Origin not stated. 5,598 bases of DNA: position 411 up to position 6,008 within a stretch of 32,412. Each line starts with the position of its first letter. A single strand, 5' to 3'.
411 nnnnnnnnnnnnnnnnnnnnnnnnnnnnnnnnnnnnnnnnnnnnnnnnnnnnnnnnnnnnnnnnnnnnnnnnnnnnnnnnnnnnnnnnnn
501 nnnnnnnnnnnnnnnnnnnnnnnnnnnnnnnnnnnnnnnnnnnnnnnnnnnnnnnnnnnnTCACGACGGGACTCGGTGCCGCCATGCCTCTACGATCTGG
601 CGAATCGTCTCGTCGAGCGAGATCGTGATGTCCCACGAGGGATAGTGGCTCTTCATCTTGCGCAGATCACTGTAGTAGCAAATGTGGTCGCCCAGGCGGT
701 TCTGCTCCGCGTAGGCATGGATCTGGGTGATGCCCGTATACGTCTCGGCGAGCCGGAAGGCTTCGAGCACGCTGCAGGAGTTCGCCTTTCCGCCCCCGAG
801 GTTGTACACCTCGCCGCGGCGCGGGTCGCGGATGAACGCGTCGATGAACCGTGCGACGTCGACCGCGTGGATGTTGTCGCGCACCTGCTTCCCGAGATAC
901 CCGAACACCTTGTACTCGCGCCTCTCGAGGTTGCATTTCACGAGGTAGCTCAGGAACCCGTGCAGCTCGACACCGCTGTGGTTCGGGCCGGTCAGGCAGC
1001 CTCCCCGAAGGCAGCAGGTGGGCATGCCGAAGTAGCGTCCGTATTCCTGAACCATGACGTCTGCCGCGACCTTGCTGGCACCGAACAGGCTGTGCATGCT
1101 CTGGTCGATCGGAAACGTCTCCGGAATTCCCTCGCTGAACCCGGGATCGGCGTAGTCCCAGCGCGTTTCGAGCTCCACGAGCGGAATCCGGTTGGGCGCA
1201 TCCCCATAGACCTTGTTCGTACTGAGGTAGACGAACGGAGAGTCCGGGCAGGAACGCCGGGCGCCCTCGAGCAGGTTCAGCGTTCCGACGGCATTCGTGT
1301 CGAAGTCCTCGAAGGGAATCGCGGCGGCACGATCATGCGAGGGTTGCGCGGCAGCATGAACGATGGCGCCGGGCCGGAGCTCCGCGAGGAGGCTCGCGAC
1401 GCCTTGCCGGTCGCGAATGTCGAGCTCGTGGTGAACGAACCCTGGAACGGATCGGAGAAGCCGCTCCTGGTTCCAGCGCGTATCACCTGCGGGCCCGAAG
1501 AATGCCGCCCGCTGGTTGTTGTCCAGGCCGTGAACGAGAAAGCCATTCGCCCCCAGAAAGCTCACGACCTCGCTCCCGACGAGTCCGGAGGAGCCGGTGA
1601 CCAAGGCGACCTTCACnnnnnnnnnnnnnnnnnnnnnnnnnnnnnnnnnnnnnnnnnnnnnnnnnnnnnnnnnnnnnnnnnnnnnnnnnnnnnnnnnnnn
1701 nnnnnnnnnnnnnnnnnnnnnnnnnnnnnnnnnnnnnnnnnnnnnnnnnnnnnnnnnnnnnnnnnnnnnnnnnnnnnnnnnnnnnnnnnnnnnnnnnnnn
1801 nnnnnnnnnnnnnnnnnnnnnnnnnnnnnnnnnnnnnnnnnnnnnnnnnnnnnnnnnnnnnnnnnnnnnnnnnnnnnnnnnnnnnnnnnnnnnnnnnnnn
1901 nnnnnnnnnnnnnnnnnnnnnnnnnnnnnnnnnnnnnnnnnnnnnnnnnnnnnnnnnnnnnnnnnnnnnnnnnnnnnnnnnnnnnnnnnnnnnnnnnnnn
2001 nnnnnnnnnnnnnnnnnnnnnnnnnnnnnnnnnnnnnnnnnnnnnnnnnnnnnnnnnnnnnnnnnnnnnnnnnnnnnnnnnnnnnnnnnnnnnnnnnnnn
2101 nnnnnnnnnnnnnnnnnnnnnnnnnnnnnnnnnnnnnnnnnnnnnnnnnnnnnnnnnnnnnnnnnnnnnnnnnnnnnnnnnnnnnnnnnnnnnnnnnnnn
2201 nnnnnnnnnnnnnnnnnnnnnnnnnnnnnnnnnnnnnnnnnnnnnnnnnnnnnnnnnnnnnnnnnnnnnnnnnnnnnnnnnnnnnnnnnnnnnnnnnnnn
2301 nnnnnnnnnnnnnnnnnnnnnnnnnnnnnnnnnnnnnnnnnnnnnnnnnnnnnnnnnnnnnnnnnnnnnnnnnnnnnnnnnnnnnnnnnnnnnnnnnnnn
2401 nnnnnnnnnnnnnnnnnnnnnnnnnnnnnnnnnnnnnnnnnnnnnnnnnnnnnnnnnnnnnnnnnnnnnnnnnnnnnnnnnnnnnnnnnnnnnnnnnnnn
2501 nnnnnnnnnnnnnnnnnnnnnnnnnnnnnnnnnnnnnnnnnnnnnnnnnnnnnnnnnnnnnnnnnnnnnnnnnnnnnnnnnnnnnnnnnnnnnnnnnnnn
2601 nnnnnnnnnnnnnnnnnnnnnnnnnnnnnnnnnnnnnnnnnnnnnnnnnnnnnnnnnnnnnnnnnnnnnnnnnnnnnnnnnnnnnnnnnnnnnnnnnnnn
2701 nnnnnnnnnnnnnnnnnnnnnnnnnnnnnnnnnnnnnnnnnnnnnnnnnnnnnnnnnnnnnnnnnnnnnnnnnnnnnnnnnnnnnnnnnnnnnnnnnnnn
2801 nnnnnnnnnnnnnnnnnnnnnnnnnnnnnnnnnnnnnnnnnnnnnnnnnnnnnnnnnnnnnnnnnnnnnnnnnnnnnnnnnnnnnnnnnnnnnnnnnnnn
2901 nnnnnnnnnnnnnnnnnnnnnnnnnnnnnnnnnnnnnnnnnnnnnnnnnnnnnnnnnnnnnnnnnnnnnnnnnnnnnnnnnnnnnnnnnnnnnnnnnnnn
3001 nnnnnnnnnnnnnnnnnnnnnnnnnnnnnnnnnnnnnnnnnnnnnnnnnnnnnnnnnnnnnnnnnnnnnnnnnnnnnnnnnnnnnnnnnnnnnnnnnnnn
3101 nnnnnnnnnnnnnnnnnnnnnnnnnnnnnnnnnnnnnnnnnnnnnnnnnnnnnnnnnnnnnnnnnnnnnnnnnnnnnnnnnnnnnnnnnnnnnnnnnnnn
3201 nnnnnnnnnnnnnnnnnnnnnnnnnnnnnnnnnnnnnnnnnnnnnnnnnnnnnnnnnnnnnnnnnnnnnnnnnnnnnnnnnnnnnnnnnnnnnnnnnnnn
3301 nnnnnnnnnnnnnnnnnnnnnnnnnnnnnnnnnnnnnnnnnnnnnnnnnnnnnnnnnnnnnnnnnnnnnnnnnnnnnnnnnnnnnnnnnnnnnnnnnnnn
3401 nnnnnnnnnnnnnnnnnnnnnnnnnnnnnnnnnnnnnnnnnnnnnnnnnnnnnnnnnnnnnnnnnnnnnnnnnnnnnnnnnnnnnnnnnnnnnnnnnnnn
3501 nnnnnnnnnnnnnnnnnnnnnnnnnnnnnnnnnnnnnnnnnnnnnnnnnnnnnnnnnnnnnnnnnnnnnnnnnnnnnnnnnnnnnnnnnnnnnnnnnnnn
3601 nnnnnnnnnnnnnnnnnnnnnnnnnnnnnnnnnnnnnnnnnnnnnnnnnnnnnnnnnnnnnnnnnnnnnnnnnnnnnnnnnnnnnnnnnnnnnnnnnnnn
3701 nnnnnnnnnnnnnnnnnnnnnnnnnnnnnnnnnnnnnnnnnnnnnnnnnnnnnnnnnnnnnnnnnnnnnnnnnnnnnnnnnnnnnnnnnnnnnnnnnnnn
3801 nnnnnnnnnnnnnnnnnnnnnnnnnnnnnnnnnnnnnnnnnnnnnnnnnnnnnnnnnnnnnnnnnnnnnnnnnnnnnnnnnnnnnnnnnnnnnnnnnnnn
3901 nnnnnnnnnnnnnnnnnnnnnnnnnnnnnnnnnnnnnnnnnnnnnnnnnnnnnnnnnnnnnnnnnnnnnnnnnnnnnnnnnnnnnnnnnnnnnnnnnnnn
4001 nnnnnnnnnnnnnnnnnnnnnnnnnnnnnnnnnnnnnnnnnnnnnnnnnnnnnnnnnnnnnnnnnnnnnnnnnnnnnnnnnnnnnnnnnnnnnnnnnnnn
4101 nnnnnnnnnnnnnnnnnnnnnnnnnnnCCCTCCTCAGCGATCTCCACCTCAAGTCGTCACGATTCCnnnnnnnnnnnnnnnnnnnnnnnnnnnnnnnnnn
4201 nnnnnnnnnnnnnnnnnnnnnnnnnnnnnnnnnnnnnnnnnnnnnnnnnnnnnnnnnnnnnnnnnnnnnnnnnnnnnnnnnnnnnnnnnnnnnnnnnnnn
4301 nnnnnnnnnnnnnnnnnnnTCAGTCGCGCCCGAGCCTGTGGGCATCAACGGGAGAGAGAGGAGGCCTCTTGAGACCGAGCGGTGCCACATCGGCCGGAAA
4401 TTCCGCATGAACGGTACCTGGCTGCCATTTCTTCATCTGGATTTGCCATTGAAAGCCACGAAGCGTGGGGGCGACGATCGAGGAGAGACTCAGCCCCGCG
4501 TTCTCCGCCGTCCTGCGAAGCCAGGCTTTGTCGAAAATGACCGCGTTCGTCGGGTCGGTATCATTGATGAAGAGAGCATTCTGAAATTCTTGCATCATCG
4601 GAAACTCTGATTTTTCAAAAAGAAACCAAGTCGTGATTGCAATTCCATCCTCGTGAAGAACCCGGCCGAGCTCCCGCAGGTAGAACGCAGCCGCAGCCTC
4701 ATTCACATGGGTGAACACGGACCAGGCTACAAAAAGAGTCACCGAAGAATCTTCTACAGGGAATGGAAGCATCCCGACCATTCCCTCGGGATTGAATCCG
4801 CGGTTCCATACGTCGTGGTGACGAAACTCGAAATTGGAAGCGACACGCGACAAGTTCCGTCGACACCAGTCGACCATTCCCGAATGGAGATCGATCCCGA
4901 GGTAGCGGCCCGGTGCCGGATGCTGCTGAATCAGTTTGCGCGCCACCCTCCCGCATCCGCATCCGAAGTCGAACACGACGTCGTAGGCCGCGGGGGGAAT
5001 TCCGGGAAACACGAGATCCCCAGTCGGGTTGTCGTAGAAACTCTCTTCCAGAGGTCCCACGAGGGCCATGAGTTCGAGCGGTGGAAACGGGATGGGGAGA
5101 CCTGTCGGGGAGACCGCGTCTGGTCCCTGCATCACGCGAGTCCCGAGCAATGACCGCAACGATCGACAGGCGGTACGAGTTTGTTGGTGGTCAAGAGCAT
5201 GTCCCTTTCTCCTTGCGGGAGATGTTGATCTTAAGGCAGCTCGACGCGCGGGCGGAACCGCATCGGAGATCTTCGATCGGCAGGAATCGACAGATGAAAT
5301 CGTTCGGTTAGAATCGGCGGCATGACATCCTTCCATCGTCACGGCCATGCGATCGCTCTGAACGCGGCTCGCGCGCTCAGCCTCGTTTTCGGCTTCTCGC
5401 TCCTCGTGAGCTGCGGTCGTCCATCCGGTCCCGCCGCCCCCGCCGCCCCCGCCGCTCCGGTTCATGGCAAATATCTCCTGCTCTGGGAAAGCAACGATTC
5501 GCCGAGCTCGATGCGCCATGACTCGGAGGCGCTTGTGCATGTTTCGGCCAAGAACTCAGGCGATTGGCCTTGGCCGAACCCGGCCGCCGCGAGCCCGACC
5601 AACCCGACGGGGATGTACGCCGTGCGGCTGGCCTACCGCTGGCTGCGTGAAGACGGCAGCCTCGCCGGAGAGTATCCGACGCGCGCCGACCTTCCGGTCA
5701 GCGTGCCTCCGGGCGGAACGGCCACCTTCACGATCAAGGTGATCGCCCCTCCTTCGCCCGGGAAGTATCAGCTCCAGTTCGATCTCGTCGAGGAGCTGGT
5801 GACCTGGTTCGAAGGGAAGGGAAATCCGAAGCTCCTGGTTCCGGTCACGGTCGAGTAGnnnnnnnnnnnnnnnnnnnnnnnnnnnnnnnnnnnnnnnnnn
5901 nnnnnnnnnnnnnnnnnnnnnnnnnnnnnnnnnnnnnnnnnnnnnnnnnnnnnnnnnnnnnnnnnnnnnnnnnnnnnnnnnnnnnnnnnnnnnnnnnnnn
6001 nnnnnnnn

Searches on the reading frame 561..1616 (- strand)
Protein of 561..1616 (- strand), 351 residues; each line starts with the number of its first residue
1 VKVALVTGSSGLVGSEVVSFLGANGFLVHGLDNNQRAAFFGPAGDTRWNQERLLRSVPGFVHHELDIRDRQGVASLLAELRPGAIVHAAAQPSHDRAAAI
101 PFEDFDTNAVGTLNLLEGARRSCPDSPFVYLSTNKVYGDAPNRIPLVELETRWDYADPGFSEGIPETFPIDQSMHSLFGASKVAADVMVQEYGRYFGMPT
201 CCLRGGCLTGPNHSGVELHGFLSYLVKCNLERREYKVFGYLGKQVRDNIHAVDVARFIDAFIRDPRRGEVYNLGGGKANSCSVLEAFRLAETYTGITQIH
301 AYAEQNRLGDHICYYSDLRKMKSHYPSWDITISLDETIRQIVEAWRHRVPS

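Call 7: search_protein_families(library=pfam, proteins=[window:561-1616:-], max_evalue=0.01)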
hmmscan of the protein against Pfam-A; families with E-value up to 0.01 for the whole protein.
window:561-1616:- (351 aa): 6 families
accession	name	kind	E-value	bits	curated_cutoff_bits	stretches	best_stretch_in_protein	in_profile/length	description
PF01370.27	Epimerase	-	1e-39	136.9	20.9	1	4-274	1-240/240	NAD dependent epimerase/dehydratase family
PF16363.11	GDP_Man_Dehyd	-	1.7e-28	100.5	27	1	5-339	1-330/332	GDP-mannose 4,6 dehydratase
PF04321.23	RmlD_sub_bind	-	4.8e-12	46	27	1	4-139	3-107/287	RmlD substrate binding domain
PF02719.21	Polysacc_synt_2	-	3.2e-07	30.3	20.2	1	62-136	58-131/293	Polysaccharide biosynthesis protein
PF07993.18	NAD_binding_4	-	5e-07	29.6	20.1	1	84-231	91-231/258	Male sterility protein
PF01073.25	3Beta_HSD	-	0.0025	17.4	22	0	5-155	1-138/280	3-beta hydroxysteroid dehydrogenase/isomerase family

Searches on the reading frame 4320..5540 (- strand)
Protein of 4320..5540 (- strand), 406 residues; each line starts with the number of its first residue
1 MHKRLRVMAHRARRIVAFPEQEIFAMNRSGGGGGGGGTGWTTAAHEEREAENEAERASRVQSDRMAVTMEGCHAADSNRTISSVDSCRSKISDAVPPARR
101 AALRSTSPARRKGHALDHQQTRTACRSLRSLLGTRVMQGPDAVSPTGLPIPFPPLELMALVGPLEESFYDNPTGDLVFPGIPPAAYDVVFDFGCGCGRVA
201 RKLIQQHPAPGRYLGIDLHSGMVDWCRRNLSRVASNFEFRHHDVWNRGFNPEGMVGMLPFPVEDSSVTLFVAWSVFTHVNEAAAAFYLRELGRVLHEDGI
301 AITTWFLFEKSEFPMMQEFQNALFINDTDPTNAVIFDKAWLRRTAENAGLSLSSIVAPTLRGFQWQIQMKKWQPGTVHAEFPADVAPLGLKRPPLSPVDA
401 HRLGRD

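Call 7: search_protein_families(library=pfam, proteins=[window:4320-5540:-], max_evalue=0.01)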
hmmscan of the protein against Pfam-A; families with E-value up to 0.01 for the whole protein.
window:4320-5540:- (406 aa): 6 families
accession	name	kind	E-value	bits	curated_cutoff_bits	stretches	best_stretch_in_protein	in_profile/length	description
PF13649.12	Methyltransf_25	-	1.9e-12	48.1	27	1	189-299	1-97/97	Methyltransferase domain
PF08241.18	Methyltransf_11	-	9.1e-10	39.5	21.2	1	191-302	2-94/95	Methyltransferase domain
PF08242.18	Methyltransf_12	-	9.1e-08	33.2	30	1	191-300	2-97/98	Methyltransferase domain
PF13847.12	Methyltransf_31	-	0.0007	19.7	27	1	188-246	6-65/145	Methyltransferase domain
PF05175.20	MTS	-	0.0048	17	23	1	184-248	30-94/170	Methyltransferase small domain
PF13489.12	Methyltransf_23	-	0.0079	16.4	27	0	189-352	26-161/164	Methyltransferase domain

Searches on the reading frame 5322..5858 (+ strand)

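Call 7: search_protein_families(library=pfam, proteins=[window:5322-5858:+], max_evalue=0.01)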
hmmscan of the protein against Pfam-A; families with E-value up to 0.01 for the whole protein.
window:5322-5858:+ (178 aa): 1 family
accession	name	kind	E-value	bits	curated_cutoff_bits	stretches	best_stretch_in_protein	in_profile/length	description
PF16158.11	N_BRCA1_IG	-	0.00059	20.8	28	1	77-157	21-92/108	Ig-like domain from next to BRCA1 gene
